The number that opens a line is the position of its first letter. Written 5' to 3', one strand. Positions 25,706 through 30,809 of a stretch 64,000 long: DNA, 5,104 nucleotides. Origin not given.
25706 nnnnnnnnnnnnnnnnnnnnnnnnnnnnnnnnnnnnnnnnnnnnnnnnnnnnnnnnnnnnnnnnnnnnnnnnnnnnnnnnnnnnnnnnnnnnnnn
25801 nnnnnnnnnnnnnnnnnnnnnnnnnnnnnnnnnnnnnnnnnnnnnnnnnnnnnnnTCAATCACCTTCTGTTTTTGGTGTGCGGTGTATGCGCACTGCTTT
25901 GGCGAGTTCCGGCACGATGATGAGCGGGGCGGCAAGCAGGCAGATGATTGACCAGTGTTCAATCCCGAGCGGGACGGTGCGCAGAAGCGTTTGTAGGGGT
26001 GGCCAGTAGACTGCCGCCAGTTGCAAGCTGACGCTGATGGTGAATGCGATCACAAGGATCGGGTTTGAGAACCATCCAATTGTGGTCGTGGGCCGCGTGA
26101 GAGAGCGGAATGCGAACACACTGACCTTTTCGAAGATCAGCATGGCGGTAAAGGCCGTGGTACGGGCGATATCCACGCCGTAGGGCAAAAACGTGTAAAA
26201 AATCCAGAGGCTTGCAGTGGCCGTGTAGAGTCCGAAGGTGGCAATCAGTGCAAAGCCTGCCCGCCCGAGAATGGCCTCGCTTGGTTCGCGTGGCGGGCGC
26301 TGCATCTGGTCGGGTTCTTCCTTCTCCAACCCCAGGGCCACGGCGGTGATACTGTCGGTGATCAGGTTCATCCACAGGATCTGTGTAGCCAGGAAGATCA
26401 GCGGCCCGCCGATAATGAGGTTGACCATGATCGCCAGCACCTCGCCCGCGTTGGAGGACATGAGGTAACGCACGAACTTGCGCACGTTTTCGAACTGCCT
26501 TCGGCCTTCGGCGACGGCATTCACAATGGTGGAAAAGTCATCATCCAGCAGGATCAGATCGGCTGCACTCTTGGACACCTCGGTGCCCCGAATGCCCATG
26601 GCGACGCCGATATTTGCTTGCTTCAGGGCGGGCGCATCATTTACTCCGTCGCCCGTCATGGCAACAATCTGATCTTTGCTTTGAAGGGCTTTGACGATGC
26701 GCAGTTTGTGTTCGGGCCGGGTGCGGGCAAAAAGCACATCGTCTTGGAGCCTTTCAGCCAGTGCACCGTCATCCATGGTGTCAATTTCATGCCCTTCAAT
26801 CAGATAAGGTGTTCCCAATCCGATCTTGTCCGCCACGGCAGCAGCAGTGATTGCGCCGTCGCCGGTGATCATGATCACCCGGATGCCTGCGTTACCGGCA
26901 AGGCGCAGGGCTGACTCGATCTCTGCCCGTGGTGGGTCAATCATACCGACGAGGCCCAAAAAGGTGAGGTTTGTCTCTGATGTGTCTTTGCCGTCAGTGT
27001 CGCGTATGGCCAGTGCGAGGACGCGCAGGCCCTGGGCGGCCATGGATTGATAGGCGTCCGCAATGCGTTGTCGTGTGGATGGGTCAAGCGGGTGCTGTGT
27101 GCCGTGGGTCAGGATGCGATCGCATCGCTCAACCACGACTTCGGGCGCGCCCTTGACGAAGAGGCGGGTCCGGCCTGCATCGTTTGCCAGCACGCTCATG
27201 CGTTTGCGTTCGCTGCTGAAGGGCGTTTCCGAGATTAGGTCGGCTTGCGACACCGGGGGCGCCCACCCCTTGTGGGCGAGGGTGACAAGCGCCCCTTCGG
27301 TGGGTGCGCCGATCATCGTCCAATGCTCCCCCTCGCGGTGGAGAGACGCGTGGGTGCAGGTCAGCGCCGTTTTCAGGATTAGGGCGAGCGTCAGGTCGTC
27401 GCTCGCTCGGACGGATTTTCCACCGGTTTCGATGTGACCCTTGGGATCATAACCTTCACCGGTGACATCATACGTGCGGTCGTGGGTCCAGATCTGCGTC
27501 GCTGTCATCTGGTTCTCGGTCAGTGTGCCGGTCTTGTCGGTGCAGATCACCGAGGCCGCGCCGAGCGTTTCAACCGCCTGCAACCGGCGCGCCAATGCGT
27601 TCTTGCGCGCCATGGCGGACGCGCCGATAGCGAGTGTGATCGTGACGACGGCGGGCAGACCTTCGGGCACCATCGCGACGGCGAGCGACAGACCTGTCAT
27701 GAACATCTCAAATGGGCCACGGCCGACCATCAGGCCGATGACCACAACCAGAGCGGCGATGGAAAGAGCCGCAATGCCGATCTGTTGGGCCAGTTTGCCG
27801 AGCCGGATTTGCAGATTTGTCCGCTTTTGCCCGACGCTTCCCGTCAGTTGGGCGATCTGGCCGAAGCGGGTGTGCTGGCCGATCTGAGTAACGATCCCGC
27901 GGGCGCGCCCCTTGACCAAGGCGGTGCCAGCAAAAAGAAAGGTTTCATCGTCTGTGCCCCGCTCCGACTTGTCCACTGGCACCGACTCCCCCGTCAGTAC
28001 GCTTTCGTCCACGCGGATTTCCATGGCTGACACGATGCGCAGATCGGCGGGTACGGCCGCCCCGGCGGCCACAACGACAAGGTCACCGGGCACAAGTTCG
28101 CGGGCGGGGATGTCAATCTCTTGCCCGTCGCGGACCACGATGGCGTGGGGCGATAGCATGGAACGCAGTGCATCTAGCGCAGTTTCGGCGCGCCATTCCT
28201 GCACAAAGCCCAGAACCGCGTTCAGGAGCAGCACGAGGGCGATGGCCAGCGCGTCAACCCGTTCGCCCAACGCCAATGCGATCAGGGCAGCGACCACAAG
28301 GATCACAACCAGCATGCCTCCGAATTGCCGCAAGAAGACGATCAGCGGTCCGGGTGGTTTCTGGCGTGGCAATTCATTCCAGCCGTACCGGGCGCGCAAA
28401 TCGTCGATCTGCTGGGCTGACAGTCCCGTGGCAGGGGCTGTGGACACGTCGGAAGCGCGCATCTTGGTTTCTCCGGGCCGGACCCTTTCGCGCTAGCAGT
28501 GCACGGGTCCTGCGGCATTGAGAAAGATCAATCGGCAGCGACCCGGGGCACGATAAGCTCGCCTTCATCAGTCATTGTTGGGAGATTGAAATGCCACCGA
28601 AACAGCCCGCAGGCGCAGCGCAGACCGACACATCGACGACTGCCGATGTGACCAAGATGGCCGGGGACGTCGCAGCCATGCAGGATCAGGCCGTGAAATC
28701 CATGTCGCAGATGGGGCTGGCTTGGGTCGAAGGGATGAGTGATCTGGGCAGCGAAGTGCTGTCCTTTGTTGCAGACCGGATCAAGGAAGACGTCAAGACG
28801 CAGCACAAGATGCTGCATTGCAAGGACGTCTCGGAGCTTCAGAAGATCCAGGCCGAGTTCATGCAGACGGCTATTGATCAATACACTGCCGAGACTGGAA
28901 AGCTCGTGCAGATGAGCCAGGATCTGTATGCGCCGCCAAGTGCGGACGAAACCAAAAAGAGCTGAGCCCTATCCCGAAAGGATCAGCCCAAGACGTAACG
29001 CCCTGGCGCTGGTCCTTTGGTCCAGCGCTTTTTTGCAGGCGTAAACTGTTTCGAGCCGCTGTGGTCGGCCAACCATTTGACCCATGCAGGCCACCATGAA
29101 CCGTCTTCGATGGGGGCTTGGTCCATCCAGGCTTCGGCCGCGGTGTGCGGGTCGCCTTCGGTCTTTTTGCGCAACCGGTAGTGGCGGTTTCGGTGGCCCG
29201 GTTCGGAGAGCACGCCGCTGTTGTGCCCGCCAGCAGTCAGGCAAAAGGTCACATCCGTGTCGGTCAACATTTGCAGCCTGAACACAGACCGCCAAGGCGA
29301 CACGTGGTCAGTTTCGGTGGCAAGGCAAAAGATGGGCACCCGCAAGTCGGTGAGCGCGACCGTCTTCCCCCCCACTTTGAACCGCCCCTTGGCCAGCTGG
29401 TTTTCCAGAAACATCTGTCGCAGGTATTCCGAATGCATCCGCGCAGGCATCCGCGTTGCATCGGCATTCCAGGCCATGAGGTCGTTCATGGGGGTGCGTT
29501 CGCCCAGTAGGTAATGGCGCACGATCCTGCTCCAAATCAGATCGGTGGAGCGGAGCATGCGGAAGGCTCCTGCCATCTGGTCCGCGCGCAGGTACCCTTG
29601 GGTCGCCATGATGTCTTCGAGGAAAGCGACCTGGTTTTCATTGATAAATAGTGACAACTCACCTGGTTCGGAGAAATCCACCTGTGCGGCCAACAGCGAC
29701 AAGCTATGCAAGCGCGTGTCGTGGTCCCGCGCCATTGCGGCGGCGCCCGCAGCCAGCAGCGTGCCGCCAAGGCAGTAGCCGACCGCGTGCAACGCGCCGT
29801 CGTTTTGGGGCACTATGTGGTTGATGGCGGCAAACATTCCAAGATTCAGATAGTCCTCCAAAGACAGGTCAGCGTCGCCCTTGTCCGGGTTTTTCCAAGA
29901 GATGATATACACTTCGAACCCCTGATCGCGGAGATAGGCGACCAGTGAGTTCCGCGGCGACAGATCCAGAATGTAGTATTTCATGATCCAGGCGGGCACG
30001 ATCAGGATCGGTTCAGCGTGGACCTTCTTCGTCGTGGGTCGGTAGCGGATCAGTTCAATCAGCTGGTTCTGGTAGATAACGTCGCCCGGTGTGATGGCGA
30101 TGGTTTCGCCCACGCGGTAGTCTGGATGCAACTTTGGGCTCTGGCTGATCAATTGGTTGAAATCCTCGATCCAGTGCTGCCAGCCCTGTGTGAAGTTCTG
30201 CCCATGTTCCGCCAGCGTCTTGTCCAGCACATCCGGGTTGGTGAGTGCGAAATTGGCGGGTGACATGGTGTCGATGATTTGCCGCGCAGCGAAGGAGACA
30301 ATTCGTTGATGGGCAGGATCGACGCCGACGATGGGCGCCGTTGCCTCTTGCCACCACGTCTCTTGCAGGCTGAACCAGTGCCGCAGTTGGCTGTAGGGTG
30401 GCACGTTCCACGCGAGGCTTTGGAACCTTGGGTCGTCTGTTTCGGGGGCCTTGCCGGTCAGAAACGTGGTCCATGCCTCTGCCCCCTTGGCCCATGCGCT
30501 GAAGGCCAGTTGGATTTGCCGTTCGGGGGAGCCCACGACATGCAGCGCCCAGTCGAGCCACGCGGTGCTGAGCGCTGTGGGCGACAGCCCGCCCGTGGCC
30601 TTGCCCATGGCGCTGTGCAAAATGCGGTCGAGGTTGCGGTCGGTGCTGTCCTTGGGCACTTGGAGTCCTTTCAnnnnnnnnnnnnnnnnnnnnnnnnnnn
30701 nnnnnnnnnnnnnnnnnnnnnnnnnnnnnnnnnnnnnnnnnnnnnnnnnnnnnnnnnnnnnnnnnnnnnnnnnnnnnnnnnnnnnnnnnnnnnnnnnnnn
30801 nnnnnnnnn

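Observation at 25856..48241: About 22-kb hypoxia/dormancy-type island wired by six TTGA-N6-TCAA boxes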

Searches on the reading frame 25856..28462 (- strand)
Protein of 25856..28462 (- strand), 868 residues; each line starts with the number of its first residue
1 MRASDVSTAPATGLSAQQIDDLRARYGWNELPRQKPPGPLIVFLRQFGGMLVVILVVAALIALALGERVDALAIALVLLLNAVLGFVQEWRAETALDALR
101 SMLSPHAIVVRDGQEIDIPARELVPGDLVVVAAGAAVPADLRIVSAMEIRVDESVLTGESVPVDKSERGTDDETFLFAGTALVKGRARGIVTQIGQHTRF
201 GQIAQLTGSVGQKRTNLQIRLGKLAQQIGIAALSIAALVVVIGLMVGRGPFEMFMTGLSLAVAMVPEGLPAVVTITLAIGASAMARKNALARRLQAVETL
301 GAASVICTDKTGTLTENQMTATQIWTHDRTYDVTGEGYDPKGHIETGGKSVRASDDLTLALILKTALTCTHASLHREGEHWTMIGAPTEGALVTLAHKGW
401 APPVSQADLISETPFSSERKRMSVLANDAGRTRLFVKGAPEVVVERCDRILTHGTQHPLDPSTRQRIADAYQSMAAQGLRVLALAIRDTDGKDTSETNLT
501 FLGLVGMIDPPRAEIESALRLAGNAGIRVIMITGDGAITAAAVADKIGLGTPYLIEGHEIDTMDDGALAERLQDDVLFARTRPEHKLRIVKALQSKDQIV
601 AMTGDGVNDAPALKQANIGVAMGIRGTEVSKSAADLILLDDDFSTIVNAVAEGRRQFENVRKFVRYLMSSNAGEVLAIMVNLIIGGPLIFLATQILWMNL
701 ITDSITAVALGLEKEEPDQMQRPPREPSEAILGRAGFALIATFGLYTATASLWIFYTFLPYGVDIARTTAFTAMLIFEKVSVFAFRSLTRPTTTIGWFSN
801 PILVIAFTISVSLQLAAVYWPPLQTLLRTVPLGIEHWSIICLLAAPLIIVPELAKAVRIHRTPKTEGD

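Call 4: search_protein_families(library=pfam, proteins=[window:25856-28462:-])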
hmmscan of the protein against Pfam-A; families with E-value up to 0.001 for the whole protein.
window:25856-28462:- (868 aa): 6 families
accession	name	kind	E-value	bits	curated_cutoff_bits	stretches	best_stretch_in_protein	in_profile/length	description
PF00122.25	E1-E2_ATPase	-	3.8e-51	173.6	28.1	1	102-287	2-181/181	E1-E2 ATPase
PF00689.26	Cation_ATPase_C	-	2.4e-43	148.4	27.3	1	687-856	1-174/175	Cation transporting ATPase, C-terminus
PF13246.12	Cation_ATPase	-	1.6e-17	63.7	21.7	1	369-450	3-91/91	Cation transport ATPase (P-type)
PF00702.32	Hydrolase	-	1.2e-16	62.2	26.4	1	486-617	72-191/191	haloacid dehalogenase-like hydrolase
PF00690.31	Cation_ATPase_N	-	1.2e-13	50.9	20.4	1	7-62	14-69/69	Cation transporter/ATPase, N-terminus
PF08282.18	Hydrolase_3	-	8.3e-05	22.9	20.9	1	589-647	195-252/255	haloacid dehalogenase-like hydrolase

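Call 38: search_protein_families(library=ncbifam, proteins=[window:25856-28462:-], max_evalue=0.01)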
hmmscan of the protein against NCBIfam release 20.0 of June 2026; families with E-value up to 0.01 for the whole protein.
window:25856-28462:- (868 aa): 25 families
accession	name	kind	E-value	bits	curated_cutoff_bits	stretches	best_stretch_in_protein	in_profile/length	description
TIGR01522.1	ATPase-IIA2_Ca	equivalog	4.6e-207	689.7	798.3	1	4-860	14-852/854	calcium-transporting P-type ATPase, PMR1-type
TIGR01116.1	ATPase-IIA1_Ca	equivalog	2.9e-191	637.6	703.4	1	44-857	2-797/799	calcium-translocating P-type ATPase, SERCA-type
TIGR01106.1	ATPase-IIC_X-K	subfamily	1.4e-140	470.1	946.1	2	8-549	31-607/997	Na,H/K antiporter P-type ATPase subunit alpha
TIGR01517.1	ATPase-IIB_Ca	equivalog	3.2e-138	462.3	507.05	2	362-855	392-877/882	calcium-translocating P-type ATPase, PMCA-type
TIGR01523.1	ATPase-IID_K-Na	equivalog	7e-137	457.5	645.05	2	215-768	267-866/997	potassium/sodium efflux P-type ATPase, fungal-type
TIGR01647.1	ATPase-IIIA_H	equivalog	1e-130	437.2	615.5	2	13-329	1-312/755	plasma-membrane proton-efflux P-type ATPase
TIGR01524.1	ATPase-IIIB_Mg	equivalog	1.1e-119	400.7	610.75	2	410-751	409-753/867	magnesium-translocating P-type ATPase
NF011702.0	PRK15122.1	subfamily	1.4e-103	347.6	975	2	409-861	445-902/907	magnesium-translocating P-type ATPase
TIGR01494.1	ATPase_P-type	subfamily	5.5e-100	335.1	62.3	3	74-328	2-236/478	HAD-IC family P-type ATPase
TIGR01525.1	ATPase-IB_hvy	subfamily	6e-71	240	346.25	3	53-328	3-273/560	heavy metal translocating P-type ATPase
TIGR01657.1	P-ATPase-V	hypoth_equivalog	1.7e-67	227.8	618.25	2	11-549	137-697/1055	ATP13A2 family polyamine export P-type ATPase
TIGR01512.1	ATPase-IB2_Cd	subfamily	3.1e-57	194.4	313.5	3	53-326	3-257/494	cadmium family heavy metal-translocating P-type ATPase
TIGR01511.1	ATPase-IB1_Cu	subfamily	1.3e-45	156.3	397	3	74-326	49-284/542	copper-translocating P-type ATPase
NF008262.1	PRK11033.1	equivalog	2.5e-44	151.9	1005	3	54-329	181-451/731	zinc/cadmium/mercury/lead-transporting ATPase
TIGR01497.1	kdpB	equivalog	1.8e-36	125.5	527.9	2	519-655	455-565/675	potassium-transporting ATPase subunit KdpB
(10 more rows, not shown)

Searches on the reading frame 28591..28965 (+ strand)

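Call 4: search_protein_families(library=pfam, proteins=[window:28591-28965:+])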
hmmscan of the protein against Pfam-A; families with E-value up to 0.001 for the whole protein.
window:28591-28965:+ (124 aa): 1 family
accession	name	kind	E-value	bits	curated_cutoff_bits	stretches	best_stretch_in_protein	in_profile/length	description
PF09361.15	Phasin_2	-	1.1e-14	54.8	24.9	1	26-112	2-88/100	Phasin protein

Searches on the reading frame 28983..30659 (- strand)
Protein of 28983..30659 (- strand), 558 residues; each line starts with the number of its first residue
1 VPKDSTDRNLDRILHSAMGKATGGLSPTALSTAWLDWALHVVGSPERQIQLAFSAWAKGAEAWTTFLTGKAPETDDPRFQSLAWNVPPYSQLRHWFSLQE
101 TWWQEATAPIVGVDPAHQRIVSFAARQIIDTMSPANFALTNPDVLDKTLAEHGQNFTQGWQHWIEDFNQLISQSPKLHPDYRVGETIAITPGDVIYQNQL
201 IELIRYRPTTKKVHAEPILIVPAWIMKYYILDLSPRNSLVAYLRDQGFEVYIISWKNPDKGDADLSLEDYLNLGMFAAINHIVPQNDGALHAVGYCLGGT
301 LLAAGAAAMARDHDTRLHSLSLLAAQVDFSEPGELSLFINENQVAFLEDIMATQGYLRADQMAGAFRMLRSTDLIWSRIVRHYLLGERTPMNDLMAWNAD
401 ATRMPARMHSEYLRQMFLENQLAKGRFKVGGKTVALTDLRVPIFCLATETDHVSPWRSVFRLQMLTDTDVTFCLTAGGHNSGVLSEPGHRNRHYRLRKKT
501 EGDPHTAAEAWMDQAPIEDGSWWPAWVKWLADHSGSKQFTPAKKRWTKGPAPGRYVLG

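Call 4: search_protein_families(library=pfam, proteins=[window:28983-30659:-])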
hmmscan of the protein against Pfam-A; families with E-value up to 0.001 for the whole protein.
window:28983-30659:- (558 aa): 3 families
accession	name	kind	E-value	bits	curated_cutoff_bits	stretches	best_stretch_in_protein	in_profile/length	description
PF07167.19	PhaC_N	-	4.4e-52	176.7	23.7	1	76-243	2-173/173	Poly-beta-hydroxybutyrate polymerase (PhaC) N-terminus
PF12551.13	PHBC_N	-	1.6e-15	57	25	1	7-47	3-43/43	Poly-beta-hydroxybutyrate polymerase N terminal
PF00561.26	Abhydrolase_1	-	6.8e-08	32.9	25.8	1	217-458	2-217/245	alpha/beta hydrolase fold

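Call 80: search_protein_families(library=ncbifam, proteins=[window:28983-30659:-], max_evalue=0.1)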
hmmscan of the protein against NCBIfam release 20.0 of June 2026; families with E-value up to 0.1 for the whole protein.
window:28983-30659:- (558 aa): 6 families
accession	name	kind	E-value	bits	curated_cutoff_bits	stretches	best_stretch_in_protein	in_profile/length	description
TIGR01838.1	PHA_synth_I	subfamily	3.4e-147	491.1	622.65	1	68-557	37-531/532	class I poly(R)-hydroxyalkanoic acid synthase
TIGR01839.1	PHA_synth_II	subfamily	3.6e-86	289.4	855.4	1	69-556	69-557/560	class II poly(R)-hydroxyalkanoic acid synthase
TIGR01836.1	PHA_synth_III_C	subfamily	5.9e-46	157.1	365.3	1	187-491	34-338/350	class III poly(R)-hydroxyalkanoic acid synthase subunit PhaC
NF005898.0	PRK07868.1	equivalog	7.3e-14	50.5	925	1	190-479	38-337/994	acyl-CoA synthetase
TIGR01849.1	PHB_depoly_PhaZ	subfamily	1.3e-05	24.2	300.75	1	193-353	78-235/406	polyhydroxyalkanoate depolymerase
TIGR01738.1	bioH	equivalog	0.0058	16.3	206.95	0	277-336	54-109/245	pimeloyl-ACP methyl ester esterase BioH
